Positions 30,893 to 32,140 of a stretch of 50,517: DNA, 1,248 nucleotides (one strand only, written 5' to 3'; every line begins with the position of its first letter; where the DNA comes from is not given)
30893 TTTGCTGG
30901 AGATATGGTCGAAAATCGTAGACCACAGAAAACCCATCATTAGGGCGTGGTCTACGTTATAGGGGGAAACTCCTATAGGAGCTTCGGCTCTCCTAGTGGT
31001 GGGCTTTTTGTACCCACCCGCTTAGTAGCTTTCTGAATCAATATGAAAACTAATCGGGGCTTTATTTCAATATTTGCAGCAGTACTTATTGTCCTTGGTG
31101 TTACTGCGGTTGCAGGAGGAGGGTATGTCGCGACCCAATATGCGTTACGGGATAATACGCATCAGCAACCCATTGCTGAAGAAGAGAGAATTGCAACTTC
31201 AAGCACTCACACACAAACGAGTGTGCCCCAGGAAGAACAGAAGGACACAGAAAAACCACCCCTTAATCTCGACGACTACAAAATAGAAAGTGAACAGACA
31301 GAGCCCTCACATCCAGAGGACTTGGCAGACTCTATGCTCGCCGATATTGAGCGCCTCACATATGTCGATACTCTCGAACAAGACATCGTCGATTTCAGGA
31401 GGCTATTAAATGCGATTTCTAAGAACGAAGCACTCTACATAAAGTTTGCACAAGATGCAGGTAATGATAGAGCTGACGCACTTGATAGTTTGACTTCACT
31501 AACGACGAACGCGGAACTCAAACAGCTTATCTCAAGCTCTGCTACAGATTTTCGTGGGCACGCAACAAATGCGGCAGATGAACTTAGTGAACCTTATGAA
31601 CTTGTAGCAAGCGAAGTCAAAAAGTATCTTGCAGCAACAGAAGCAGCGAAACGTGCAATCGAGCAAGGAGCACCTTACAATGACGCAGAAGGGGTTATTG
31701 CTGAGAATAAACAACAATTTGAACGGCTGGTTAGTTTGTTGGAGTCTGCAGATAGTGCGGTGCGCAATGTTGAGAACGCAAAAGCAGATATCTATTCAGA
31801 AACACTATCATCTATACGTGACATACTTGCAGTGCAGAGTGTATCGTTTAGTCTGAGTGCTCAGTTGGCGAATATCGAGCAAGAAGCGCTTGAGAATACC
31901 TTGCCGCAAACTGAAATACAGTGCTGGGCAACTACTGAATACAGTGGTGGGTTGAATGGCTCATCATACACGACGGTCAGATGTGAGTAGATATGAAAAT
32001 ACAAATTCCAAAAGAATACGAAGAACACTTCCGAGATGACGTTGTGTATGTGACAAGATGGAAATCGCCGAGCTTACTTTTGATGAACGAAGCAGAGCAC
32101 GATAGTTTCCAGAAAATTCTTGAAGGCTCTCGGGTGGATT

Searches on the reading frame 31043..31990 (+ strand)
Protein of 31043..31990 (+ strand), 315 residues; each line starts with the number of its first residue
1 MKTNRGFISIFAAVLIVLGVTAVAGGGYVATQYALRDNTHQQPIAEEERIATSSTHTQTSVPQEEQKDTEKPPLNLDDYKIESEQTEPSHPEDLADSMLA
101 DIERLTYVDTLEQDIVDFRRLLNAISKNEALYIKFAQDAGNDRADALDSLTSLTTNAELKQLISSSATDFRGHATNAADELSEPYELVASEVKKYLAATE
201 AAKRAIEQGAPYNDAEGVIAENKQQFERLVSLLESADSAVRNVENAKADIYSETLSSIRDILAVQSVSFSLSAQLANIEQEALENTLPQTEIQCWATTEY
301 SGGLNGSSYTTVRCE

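Call 6: search_protein_families(library=ncbifam, proteins=[window:31043-31990:+], max_evalue=0.1)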
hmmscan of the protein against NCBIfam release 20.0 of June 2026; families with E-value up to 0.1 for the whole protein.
window:31043-31990:+ (315 aa): 2 families
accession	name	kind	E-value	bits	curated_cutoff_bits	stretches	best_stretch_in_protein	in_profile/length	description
TIGR03683.1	A-tRNA_syn_arch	equivalog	0.095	10.9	744.7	0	148-240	366-450/902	alanine--tRNA ligase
NF005198.1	PRK06669.1-3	equivalog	0.097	11.8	200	0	144-247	44-141/299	flagellar assembly protein FliH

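Call 28: search_protein_families(library=pfam, proteins=[window:31043-31990:+], max_evalue=0.01)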
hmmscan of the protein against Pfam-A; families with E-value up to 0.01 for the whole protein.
window:31043-31990:+ (315 aa): 0 families

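Call 44: search_protein_families(library=phrogs, proteins=[window:31043-31987:+], max_evalue=0.01)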
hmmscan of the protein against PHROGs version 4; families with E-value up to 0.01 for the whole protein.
window:31043-31987:+ (315 aa): 1 family
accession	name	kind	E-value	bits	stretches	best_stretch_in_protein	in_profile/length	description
phrog_34525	-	unknown function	0.0038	18.1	0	9-39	5-35/143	-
